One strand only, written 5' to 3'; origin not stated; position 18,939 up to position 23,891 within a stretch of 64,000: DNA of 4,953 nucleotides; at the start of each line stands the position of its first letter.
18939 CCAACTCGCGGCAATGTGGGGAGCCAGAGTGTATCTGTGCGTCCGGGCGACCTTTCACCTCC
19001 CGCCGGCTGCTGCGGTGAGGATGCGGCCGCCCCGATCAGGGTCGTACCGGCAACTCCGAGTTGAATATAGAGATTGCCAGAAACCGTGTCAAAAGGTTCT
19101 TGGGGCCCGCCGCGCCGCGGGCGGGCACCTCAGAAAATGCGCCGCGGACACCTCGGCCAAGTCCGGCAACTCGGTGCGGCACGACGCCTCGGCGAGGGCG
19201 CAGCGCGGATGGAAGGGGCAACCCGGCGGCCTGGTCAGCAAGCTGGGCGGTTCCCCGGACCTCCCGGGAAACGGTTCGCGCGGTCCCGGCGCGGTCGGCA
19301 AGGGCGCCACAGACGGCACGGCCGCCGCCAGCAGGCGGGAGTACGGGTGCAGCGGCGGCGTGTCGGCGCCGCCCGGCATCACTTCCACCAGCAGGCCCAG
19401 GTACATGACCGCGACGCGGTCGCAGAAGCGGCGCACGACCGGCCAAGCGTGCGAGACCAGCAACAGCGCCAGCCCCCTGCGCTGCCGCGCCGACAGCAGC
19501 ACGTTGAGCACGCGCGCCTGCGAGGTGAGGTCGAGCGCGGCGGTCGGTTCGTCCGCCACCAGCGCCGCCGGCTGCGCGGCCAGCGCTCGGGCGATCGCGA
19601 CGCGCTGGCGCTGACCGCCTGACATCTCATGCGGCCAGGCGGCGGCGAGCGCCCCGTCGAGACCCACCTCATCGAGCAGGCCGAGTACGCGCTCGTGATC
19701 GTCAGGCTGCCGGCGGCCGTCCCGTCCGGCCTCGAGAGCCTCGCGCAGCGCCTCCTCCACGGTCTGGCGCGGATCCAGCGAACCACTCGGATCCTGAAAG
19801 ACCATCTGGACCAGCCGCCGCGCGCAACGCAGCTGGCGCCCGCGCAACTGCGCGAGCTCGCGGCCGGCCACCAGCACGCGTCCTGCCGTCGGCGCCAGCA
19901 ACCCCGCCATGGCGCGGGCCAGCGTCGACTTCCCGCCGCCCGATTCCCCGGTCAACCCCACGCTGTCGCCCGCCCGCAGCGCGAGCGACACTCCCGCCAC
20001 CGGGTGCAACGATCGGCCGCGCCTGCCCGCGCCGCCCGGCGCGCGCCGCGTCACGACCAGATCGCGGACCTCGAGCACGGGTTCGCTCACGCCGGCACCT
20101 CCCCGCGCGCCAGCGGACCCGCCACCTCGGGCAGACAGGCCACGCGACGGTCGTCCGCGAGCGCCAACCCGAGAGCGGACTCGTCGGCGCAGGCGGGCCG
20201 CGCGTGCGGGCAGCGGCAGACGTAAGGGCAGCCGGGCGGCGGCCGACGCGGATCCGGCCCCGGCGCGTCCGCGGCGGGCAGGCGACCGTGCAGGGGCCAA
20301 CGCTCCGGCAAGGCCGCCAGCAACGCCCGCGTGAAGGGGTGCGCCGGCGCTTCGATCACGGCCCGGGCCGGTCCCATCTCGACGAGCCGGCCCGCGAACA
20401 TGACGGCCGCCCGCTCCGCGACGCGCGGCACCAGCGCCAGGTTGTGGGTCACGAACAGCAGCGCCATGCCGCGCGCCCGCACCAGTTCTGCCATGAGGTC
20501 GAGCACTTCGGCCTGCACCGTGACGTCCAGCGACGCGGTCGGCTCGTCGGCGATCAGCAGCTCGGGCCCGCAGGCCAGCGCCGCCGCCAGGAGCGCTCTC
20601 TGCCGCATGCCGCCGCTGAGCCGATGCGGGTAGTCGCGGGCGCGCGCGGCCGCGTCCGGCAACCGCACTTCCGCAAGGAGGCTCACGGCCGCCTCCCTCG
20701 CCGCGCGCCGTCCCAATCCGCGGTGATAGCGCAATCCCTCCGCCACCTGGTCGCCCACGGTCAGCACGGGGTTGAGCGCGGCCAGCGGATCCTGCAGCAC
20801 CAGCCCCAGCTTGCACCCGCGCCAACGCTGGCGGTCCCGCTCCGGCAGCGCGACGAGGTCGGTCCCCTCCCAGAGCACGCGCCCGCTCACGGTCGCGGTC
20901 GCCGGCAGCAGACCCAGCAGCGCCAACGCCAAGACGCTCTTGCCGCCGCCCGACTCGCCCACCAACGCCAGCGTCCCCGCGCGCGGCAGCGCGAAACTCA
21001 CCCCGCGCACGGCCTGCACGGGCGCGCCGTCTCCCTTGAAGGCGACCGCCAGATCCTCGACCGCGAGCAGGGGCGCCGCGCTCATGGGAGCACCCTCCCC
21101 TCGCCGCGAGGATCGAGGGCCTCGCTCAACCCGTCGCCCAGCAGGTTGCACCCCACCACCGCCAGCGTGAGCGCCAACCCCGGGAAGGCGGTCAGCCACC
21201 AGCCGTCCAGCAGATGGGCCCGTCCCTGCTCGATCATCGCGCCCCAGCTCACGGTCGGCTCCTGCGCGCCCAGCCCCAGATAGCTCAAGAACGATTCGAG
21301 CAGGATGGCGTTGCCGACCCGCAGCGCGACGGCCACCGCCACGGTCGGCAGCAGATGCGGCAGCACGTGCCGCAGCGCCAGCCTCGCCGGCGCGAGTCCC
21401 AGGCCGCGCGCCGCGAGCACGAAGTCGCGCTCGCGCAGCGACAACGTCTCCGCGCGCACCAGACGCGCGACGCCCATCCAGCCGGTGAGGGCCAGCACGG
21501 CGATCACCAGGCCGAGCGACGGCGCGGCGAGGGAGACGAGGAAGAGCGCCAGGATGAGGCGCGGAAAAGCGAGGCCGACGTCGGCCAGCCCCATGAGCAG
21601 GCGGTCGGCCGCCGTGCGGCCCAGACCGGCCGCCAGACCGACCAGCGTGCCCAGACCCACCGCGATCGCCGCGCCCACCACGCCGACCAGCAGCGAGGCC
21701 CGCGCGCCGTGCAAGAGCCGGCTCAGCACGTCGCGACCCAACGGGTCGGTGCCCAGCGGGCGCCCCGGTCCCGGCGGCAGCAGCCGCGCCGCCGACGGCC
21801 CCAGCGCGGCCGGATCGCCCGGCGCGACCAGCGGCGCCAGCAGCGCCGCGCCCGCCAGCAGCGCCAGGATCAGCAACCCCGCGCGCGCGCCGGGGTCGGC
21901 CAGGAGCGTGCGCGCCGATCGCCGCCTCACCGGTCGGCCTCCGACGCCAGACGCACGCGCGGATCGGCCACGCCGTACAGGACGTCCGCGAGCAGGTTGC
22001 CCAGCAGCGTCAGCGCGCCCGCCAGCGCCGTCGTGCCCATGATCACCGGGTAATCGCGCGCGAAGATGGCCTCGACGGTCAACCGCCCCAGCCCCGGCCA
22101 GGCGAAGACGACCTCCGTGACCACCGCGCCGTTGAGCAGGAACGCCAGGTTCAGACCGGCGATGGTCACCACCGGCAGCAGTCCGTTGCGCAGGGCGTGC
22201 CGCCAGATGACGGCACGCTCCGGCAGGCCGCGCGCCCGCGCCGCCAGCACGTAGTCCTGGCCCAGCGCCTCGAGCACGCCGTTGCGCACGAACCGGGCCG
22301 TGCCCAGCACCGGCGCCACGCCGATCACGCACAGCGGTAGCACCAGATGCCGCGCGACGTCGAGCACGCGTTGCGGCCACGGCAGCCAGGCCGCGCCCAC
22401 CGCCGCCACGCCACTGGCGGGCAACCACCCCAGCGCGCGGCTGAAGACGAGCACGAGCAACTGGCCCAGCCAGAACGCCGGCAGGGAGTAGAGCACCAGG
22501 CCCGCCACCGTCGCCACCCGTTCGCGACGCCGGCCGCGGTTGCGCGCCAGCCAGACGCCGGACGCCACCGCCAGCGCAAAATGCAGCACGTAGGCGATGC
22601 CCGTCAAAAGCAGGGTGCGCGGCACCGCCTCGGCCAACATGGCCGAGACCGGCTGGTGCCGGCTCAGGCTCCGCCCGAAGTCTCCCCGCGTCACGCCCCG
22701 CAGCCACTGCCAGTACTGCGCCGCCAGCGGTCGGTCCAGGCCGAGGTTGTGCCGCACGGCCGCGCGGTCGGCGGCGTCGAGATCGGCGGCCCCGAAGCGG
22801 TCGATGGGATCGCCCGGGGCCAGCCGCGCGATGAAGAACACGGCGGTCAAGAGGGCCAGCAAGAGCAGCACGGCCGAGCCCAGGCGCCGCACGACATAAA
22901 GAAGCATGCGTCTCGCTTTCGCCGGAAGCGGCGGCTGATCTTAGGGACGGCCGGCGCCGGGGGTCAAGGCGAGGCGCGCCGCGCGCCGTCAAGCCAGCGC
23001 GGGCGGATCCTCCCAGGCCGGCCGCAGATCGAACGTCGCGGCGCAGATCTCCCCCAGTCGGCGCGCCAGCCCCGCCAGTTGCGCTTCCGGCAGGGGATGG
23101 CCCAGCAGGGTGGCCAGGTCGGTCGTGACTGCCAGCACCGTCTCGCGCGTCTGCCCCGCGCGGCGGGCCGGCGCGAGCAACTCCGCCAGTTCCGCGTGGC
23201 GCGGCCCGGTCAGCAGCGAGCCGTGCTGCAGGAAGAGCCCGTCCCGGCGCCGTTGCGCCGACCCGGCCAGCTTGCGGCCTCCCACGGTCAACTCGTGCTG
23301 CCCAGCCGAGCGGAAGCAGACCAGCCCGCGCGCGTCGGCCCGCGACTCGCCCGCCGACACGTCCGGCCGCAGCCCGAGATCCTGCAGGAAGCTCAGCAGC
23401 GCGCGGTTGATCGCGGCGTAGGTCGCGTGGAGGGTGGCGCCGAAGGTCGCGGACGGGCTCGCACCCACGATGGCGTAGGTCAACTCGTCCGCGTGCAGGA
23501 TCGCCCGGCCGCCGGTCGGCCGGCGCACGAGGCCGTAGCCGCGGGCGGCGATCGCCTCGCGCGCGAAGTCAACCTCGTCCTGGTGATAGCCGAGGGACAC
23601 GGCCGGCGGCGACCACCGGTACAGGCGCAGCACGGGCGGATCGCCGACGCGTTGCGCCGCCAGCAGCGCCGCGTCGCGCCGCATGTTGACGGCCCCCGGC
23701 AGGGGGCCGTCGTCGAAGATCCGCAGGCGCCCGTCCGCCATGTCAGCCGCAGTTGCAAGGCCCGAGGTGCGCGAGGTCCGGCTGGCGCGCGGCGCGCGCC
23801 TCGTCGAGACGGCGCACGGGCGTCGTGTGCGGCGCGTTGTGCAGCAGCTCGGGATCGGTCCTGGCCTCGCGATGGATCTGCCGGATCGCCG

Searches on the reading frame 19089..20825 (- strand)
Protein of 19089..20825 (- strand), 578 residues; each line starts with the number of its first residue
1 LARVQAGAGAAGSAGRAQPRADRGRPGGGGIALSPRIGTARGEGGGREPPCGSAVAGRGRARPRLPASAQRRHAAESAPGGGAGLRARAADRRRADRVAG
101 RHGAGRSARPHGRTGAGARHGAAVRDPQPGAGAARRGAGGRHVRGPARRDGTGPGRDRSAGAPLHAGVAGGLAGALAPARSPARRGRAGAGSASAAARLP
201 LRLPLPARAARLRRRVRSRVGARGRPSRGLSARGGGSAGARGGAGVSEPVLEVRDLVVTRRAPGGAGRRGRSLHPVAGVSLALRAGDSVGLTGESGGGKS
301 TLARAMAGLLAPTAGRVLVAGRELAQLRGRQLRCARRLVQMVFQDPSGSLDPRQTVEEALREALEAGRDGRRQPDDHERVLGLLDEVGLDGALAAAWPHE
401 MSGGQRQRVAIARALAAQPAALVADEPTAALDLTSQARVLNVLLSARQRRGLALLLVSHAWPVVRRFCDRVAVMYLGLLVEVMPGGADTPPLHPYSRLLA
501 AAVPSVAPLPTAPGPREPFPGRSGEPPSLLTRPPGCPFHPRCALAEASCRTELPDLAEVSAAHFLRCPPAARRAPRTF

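Call 72: search_protein_families(library=pfam, proteins=[window:19089-20825:-], max_evalue=0.001)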
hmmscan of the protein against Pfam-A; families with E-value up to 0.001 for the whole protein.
window:19089-20825:- (578 aa): 3 families
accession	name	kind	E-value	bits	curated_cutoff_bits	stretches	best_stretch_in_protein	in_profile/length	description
PF00005.33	ABC_tran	-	2.2e-30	106.5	25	1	278-429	3-137/137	ABC transporter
PF08352.17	oligo_HPY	-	1.6e-09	38.5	27.1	1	491-549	13-65/65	Oligopeptide/dipeptide transporter, C-terminal region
PF13555.12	AAA_29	-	0.00063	19.9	27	0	287-314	23-50/61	P-loop containing region of AAA domain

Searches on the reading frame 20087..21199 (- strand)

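Call 72: search_protein_families(library=pfam, proteins=[window:20087-21199:-], max_evalue=0.001)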
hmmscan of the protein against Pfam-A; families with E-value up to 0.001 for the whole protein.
window:20087-21199:- (370 aa): 3 families
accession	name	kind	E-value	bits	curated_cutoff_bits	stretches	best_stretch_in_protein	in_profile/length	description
PF00005.33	ABC_tran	-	5.8e-25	88.9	25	1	65-222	2-137/137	ABC transporter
PF08352.17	oligo_HPY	-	1.7e-14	54.3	27.1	1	273-337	1-65/65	Oligopeptide/dipeptide transporter, C-terminal region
PF13304.12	AAA_21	-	3e-07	31.3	27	1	190-257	234-303/304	AAA domain, putative AbiEii toxin, Type IV TA system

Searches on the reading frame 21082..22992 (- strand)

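Call 72: search_protein_families(library=pfam, proteins=[window:21082-22992:-], max_evalue=0.001)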
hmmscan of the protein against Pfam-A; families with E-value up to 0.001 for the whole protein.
window:21082-22992:- (636 aa): 2 families
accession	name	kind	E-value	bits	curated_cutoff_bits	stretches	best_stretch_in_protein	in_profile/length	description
PF00528.27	BPD_transp_1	-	1.9e-28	99.9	26.4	1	448-629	1-181/184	Binding-protein-dependent transport system inner membrane component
PF12911.12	OppC_N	-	3.9e-06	27.1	23.9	1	359-407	6-53/53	N-terminal TM domain of oligopeptide transport permease C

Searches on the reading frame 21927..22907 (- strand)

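Call 59: search_protein_families(library=pfam, proteins=[window:21927-22907:-], max_evalue=0.0001)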
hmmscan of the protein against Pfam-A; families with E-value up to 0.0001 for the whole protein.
window:21927-22907:- (326 aa): 2 families
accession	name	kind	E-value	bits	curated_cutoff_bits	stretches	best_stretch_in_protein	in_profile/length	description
PF00528.27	BPD_transp_1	-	4.7e-42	144.2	26.4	1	114-319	2-183/184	Binding-protein-dependent transport system inner membrane component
PF19300.4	BPD_transp_1_N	-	2.4e-13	50.7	23.8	1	1-98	1-110/114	Binding-prot-dependent transport system membrane comp, N-term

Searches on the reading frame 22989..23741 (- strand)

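Call 59: search_protein_families(library=pfam, proteins=[window:22989-23741:-], max_evalue=0.0001)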
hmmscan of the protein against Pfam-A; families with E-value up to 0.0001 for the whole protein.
window:22989-23741:- (250 aa): 2 families
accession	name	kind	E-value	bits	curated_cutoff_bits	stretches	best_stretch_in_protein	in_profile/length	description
PF21948.1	LplA-B_cat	-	2.2e-26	93.5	27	1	17-217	3-186/200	Lipoyl protein ligase A/B catalytic domain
PF03099.24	BPL_LplA_LipB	-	4.2e-12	46.6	21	1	65-178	22-130/133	Biotin/lipoate A/B protein ligase family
